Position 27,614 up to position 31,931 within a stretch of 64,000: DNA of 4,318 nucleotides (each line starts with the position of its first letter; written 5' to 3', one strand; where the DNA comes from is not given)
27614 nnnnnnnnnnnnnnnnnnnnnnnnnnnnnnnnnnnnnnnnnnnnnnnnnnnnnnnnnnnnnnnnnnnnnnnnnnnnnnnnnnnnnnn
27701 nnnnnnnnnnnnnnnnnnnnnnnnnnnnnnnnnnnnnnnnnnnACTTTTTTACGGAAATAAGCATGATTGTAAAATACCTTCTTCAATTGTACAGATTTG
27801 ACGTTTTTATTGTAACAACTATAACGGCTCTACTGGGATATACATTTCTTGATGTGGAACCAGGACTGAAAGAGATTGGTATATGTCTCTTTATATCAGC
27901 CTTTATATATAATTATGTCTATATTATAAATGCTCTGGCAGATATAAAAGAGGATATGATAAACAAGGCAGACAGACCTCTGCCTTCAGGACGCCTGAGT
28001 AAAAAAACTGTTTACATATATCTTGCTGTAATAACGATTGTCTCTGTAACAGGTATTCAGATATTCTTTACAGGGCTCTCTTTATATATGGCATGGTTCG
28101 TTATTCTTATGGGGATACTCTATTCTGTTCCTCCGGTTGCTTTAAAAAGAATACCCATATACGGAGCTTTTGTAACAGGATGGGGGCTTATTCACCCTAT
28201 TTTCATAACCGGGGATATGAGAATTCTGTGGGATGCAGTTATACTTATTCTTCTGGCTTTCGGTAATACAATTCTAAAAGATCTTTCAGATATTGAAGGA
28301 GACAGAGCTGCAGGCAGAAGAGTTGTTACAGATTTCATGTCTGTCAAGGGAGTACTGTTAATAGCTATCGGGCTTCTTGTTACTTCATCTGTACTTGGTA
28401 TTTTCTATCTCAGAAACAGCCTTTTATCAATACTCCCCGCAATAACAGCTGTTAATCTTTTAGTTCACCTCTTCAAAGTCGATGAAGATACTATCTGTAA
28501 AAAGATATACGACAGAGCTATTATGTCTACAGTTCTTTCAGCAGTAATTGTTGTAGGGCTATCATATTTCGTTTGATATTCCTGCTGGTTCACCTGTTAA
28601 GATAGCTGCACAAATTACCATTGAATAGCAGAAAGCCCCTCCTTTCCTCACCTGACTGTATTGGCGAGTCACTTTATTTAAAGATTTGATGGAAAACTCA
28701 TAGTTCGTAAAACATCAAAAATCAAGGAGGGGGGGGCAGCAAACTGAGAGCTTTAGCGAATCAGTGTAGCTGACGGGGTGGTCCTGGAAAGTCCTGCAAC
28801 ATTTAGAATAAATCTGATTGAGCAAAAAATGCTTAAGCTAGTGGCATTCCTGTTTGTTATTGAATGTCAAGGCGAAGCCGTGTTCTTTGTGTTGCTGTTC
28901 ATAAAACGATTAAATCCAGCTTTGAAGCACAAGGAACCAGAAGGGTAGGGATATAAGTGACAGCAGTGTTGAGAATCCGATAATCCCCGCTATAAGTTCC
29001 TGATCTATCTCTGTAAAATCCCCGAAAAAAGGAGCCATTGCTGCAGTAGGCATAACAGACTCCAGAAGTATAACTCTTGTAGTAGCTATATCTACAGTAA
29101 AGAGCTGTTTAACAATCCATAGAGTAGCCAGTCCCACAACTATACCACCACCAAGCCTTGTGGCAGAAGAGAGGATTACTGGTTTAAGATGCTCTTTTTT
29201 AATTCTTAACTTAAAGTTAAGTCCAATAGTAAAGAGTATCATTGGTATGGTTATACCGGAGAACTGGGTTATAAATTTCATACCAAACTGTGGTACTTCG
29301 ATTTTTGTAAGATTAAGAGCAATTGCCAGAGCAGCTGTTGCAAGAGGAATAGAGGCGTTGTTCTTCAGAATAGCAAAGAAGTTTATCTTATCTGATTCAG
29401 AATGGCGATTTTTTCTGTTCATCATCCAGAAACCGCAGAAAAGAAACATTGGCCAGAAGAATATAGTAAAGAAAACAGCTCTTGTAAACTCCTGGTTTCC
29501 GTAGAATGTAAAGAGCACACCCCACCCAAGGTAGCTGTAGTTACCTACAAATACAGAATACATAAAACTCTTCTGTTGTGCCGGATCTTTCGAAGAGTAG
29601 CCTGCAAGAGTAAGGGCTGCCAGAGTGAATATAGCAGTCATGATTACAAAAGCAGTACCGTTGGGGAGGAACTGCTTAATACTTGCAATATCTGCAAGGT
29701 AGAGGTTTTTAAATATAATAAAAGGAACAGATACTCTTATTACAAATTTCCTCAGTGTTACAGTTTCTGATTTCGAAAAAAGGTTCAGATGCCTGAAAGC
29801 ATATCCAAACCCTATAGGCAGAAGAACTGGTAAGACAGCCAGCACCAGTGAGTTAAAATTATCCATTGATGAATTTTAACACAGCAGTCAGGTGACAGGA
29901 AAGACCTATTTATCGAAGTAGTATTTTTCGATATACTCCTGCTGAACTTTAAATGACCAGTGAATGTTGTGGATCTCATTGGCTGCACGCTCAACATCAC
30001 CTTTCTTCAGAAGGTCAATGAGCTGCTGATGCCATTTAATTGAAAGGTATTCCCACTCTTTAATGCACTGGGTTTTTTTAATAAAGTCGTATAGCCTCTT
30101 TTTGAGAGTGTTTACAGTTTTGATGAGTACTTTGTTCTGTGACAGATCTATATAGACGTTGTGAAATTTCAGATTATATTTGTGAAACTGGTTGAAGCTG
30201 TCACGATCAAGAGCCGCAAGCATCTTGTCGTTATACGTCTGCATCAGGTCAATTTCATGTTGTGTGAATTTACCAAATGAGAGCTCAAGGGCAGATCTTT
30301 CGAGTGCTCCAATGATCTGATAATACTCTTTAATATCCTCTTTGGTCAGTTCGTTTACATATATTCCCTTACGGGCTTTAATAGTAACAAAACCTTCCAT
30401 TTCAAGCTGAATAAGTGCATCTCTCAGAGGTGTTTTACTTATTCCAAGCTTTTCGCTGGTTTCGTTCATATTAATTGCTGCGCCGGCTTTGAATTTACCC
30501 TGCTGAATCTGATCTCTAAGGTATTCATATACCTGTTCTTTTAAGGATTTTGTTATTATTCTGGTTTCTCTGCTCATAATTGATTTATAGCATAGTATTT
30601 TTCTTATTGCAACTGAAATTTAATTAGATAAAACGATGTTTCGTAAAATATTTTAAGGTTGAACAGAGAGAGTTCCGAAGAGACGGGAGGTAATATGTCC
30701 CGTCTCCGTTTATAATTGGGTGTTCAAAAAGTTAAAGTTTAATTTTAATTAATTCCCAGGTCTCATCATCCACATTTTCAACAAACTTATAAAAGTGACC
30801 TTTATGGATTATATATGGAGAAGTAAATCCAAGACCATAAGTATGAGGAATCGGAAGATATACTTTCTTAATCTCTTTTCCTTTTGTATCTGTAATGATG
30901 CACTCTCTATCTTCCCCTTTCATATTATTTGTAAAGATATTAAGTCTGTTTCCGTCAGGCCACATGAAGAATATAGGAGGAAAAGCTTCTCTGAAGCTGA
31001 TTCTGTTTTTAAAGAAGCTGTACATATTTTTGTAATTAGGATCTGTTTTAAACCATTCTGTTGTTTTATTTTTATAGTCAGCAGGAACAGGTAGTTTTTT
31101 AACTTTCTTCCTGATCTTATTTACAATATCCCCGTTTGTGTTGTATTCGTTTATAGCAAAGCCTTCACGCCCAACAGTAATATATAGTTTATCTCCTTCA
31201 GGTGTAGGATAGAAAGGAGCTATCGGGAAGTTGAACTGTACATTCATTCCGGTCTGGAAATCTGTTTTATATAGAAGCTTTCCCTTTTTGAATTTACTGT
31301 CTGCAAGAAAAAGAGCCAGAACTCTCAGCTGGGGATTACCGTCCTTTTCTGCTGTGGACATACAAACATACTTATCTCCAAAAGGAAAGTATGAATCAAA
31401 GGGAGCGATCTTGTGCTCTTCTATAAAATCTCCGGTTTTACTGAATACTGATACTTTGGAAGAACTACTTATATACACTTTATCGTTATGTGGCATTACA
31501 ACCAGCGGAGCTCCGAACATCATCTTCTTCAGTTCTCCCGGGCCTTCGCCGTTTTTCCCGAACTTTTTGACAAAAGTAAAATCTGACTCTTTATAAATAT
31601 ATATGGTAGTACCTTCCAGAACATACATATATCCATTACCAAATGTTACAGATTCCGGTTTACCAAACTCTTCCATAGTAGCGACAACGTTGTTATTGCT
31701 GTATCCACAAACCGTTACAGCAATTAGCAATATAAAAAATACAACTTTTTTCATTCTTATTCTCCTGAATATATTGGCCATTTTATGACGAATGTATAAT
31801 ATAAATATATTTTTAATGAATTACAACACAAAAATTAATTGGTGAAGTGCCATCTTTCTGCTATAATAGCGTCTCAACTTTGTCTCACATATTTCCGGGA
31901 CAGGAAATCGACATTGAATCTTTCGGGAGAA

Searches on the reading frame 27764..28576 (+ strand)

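Call 44: search_protein_families(library=pfam, proteins=[window:27764-28576:+], max_evalue=0.0001)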
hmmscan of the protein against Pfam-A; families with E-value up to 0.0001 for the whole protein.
window:27764-28576:+ (270 aa): 1 family
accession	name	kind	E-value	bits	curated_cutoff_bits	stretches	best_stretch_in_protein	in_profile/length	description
PF01040.23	UbiA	-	5e-23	82.1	34.2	1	20-237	3-232/250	UbiA prenyltransferase family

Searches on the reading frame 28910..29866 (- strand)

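Call 44: search_protein_families(library=pfam, proteins=[window:28910-29866:-], max_evalue=0.0001)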
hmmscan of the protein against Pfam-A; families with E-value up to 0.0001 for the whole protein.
window:28910-29866:- (318 aa): 2 families
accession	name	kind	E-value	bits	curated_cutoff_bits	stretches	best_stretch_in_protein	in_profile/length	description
PF03547.23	Mem_trans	-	3.9e-18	65.6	25.7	1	8-310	3-342/343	Membrane transport protein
PF01758.21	SBF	-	6.6e-05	23.1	24.3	1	209-315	6-115/191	Sodium Bile acid symporter family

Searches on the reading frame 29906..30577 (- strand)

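Call 46: search_protein_families(library=pfam, proteins=[window:29906-30577:-], max_evalue=0.0001)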
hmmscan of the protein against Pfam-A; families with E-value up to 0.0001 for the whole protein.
window:29906-30577:- (223 aa): 2 families
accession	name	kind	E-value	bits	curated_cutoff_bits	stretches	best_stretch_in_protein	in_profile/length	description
PF07729.17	FCD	-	1.4e-17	64.7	24.3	1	85-202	2-119/125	FCD domain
PF00392.27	GntR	-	6.3e-16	58.2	27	1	12-74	1-64/64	Bacterial regulatory proteins, gntR family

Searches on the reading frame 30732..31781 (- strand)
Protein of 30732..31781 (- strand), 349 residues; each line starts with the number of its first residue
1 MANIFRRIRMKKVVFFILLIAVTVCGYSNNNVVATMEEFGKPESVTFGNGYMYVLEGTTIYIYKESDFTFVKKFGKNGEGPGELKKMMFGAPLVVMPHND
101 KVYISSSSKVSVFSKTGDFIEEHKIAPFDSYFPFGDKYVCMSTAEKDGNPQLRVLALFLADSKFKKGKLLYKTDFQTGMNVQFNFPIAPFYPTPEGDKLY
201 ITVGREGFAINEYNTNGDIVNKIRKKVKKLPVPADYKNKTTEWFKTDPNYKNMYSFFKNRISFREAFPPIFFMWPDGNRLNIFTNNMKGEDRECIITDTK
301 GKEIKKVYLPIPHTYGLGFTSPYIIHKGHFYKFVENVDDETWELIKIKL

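Call 46: search_protein_families(library=pfam, proteins=[window:30732-31781:-], max_evalue=0.0001)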
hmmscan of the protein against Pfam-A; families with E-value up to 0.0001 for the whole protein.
window:30732-31781:- (349 aa): 1 family
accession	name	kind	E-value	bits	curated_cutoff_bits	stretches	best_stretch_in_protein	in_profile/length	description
PF17170.10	DUF5128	-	1.8e-05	24.5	22.9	1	39-182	43-187/321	6-bladed beta-propeller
